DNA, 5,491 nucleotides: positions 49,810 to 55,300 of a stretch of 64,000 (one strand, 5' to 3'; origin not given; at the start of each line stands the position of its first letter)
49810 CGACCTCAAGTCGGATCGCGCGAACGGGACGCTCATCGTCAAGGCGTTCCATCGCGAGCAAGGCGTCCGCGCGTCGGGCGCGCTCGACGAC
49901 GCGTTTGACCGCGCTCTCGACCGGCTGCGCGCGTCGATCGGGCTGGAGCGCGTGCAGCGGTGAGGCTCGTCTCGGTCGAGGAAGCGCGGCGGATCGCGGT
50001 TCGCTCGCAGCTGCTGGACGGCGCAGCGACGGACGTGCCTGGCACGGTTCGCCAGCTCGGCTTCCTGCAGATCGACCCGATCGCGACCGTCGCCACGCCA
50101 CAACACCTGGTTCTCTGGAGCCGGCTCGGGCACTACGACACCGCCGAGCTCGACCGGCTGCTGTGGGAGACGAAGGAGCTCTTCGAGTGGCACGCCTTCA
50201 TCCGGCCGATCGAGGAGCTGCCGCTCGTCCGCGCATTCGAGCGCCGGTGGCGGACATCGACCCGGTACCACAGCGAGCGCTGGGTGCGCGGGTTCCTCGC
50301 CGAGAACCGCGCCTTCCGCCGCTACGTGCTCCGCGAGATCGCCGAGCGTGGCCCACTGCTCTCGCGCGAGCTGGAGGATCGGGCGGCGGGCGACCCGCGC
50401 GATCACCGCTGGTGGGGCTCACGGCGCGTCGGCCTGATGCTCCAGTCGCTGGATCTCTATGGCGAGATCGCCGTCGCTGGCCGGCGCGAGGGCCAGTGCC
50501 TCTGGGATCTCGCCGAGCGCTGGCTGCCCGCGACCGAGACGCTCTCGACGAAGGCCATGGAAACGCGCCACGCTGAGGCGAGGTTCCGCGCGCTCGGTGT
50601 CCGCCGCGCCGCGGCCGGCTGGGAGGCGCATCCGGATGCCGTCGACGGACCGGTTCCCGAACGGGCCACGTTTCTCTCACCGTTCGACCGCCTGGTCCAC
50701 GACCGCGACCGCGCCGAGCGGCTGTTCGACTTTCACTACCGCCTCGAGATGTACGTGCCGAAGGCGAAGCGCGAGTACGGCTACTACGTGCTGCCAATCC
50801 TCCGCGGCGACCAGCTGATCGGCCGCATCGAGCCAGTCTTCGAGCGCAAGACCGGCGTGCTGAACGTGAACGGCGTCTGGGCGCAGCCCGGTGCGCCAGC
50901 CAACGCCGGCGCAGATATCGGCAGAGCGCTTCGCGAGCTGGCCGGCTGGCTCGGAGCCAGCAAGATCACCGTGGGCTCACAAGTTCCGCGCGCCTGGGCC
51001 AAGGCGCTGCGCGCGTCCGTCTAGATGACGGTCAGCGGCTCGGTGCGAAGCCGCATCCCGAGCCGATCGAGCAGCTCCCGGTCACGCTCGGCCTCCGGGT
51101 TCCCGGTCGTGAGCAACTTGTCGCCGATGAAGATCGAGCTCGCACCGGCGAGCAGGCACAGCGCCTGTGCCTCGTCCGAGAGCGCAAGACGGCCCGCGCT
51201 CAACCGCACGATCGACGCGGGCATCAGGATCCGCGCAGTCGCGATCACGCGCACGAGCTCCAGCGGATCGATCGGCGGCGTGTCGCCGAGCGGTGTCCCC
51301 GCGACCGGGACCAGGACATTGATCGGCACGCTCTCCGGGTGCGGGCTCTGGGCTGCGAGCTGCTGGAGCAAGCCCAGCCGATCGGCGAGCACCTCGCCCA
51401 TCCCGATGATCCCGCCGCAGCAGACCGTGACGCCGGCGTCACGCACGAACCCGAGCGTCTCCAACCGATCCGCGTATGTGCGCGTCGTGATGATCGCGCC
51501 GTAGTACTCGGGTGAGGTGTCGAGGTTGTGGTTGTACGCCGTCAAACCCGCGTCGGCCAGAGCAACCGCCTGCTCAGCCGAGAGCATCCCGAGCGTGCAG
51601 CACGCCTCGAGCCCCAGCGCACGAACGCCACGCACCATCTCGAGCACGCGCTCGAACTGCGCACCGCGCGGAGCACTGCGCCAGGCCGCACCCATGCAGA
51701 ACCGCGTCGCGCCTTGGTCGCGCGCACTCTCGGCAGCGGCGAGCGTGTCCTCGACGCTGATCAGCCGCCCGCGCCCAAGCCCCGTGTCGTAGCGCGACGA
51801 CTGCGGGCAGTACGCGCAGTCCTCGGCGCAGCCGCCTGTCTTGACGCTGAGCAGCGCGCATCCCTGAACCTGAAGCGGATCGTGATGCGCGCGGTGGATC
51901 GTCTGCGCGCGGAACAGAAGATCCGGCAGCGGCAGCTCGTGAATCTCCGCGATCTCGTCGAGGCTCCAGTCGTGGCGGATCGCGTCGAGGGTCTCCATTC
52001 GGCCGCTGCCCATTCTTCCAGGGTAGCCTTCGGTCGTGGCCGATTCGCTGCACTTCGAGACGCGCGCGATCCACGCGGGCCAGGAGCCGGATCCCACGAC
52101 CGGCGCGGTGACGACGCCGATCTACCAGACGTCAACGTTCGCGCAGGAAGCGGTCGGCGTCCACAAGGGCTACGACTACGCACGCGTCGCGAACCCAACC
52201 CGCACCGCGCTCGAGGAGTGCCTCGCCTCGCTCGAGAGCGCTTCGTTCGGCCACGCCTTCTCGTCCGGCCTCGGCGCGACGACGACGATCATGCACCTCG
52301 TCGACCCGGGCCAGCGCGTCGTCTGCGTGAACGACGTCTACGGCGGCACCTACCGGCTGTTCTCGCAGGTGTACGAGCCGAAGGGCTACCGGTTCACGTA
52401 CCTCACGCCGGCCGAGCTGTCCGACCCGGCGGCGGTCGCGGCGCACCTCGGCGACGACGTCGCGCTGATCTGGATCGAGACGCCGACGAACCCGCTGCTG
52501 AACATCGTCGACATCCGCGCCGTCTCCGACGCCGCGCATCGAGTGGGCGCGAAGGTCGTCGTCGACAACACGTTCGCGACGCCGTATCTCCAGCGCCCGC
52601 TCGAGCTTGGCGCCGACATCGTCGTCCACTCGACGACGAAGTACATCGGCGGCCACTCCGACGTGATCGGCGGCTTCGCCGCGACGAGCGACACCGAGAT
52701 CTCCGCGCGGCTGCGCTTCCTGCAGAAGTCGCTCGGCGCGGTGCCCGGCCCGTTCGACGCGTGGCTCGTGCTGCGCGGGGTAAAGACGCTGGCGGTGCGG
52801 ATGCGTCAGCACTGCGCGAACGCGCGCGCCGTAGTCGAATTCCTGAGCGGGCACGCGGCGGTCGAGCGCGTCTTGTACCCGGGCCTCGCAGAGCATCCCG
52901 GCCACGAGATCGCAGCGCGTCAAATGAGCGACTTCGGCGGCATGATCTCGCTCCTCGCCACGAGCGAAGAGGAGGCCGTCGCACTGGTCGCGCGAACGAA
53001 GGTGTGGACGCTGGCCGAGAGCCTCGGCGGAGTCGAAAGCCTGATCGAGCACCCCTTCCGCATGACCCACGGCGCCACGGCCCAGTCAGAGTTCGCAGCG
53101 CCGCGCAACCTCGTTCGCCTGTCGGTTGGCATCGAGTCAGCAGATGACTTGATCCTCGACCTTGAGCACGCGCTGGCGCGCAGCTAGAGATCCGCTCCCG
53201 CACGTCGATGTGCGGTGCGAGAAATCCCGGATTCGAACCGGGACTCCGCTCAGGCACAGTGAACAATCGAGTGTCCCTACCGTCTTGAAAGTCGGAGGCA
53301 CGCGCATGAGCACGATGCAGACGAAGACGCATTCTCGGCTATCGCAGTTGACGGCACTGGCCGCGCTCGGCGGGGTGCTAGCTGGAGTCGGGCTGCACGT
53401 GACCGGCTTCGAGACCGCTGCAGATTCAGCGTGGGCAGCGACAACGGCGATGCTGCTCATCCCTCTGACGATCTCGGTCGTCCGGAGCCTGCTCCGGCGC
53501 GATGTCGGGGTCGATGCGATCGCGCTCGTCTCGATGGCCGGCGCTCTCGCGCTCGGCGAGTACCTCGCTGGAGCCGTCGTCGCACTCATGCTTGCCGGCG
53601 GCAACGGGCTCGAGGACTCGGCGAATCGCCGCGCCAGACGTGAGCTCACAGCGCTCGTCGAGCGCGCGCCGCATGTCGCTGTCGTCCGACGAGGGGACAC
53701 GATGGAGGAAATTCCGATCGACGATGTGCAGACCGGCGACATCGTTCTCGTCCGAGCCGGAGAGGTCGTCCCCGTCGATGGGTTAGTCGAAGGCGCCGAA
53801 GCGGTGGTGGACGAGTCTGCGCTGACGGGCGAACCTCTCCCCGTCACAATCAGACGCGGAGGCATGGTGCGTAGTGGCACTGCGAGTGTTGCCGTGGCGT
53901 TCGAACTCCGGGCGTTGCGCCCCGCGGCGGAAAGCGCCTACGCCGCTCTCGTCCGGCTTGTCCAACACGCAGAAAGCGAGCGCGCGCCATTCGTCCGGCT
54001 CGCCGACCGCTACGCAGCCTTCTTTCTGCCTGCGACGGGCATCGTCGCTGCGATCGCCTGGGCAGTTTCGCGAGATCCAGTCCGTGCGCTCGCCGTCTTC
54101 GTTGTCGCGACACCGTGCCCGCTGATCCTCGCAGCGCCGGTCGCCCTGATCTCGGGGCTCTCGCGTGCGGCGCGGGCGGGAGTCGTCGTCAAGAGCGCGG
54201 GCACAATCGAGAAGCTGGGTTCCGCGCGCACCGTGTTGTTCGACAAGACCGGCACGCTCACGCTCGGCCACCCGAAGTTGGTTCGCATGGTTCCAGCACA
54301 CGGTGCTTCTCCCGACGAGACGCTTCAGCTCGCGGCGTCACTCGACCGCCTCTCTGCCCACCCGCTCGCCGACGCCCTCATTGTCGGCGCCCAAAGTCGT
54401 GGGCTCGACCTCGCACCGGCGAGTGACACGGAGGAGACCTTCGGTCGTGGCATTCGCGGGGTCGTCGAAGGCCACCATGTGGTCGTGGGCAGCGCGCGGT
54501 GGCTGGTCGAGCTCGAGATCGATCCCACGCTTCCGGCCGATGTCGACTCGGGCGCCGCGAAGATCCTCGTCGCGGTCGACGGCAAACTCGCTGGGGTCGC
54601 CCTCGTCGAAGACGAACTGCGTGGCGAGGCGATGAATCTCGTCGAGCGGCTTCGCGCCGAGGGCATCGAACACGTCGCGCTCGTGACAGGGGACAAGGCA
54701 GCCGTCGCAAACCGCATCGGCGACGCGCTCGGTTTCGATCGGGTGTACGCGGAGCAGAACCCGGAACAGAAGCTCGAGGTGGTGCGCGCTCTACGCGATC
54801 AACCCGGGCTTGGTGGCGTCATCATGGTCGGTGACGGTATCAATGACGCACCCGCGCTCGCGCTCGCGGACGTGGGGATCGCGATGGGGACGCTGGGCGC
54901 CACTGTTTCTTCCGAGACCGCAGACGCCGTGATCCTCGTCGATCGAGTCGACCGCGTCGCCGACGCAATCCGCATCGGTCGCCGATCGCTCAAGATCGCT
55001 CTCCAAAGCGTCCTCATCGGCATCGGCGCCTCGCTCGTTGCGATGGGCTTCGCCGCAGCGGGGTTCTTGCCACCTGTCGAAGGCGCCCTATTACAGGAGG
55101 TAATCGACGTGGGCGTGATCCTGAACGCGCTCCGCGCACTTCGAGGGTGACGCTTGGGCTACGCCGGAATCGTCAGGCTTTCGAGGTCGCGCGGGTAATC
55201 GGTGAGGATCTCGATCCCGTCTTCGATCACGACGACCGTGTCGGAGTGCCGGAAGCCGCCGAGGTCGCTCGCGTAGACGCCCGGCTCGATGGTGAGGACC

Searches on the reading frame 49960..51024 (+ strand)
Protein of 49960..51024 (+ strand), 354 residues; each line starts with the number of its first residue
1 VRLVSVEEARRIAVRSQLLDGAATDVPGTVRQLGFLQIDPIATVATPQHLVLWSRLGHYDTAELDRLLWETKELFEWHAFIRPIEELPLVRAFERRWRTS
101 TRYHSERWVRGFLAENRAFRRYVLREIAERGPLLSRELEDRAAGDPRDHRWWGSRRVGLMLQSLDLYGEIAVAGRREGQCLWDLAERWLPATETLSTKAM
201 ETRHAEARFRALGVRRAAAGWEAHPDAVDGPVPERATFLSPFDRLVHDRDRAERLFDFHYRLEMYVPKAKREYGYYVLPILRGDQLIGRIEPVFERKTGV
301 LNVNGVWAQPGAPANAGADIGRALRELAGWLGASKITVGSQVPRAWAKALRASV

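Call 58: search_protein_families(library=pfam, proteins=[window:49960-51024:+], max_evalue=0.001)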
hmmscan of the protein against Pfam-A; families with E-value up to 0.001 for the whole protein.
window:49960-51024:+ (354 aa): 1 family
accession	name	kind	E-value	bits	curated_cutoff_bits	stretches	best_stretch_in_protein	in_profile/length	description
PF06224.18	AlkZ-like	-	1.1e-39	137.5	25.9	2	30-215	1-185/329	DNA glycosylase AlkZ-like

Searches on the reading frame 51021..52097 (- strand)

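Call 58: search_protein_families(library=pfam, proteins=[window:51021-52097:-], max_evalue=0.001)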
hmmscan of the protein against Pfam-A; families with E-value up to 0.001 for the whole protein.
window:51021-52097:- (358 aa): 2 families
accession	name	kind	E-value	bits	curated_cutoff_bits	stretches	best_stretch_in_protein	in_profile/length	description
PF06968.18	BATS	-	2.9e-26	91.9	22.2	1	258-348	1-87/88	Biotin and Thiamin Synthesis associated domain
PF04055.27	Radical_SAM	-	1.1e-18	68.4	29.5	1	86-239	3-158/166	Radical SAM superfamily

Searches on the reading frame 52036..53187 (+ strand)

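Call 58: search_protein_families(library=pfam, proteins=[window:52036-53187:+], max_evalue=0.001)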
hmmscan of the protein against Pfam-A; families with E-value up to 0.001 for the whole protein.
window:52036-53187:+ (383 aa): 2 families
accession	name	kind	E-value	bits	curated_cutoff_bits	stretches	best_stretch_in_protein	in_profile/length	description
PF01053.26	Cys_Met_Meta_PP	-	7.4e-140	466.3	27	1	8-380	1-380/381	Cys/Met metabolism PLP-dependent enzyme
PF00266.25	Aminotran_5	-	0.00099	18.6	21.5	0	89-205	85-204/371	Aminotransferase class-V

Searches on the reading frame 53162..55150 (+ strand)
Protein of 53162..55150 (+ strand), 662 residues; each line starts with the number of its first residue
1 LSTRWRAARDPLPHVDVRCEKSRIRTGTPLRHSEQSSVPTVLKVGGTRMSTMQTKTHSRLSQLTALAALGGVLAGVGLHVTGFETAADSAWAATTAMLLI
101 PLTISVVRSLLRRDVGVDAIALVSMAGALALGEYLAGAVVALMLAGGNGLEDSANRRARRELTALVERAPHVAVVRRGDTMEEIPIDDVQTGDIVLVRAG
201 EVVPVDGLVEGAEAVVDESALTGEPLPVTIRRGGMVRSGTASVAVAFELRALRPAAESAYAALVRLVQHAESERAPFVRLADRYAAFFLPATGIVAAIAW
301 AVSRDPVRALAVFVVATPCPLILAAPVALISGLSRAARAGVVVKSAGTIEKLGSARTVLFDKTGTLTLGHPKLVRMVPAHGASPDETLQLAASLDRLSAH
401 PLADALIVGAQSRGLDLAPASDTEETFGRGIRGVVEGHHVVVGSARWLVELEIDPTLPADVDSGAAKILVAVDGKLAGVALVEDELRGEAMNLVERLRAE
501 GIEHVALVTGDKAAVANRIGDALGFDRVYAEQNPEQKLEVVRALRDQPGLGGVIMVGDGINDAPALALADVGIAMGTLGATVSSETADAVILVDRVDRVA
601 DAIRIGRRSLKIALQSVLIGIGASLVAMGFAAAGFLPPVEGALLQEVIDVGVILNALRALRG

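Call 58: search_protein_families(library=pfam, proteins=[window:53162-55150:+], max_evalue=0.001)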
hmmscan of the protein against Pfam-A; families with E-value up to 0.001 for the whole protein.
window:53162-55150:+ (662 aa): 3 families
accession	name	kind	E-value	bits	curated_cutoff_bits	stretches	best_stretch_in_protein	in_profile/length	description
PF00122.25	E1-E2_ATPase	-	3.2e-45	154.3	28.1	1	169-338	3-180/181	E1-E2 ATPase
PF00702.32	Hydrolase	-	9.2e-31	108.2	26.4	1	356-570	2-191/191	haloacid dehalogenase-like hydrolase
PF12710.13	HAD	-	0.00029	21.8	27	1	486-566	86-188/189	haloacid dehalogenase-like hydrolase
